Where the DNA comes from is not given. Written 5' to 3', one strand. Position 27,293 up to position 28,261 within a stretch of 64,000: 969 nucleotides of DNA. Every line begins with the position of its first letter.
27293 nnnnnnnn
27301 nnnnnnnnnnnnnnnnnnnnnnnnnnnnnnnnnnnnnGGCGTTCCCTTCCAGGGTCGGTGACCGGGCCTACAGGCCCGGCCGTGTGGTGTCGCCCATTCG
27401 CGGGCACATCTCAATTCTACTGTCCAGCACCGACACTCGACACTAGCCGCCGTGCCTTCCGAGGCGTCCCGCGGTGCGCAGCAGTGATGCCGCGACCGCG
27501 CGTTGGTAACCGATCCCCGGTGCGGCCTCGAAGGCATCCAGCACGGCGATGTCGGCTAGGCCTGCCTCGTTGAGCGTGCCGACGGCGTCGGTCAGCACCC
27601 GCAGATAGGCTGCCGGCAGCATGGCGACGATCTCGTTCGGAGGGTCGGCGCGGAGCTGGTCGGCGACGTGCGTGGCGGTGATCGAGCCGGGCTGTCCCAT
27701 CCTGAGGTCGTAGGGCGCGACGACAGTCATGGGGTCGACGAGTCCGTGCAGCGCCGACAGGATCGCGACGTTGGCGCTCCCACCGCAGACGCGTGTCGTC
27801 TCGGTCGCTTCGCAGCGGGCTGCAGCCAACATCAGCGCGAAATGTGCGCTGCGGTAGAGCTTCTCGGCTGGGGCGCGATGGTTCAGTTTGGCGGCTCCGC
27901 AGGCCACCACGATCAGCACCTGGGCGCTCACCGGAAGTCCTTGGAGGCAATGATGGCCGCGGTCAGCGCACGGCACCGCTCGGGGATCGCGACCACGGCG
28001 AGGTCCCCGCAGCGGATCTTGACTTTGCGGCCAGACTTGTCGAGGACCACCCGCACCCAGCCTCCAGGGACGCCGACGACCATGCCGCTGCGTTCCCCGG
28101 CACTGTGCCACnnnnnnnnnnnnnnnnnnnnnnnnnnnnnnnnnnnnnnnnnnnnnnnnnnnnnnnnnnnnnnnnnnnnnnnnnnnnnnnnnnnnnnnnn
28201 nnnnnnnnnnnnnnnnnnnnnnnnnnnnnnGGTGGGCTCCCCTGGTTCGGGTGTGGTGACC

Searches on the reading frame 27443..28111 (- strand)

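Call 11: search_protein_families(library=pfam, proteins=[window:27443-28111:-], max_evalue=0.001)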
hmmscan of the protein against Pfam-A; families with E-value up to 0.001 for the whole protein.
window:27443-28111:- (222 aa): 1 family
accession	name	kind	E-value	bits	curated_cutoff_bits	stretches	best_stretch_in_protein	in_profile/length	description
PF21818.3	DUF6884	-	6.8e-14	52.6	30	1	67-172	2-105/135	Family of unknown function (DUF6884)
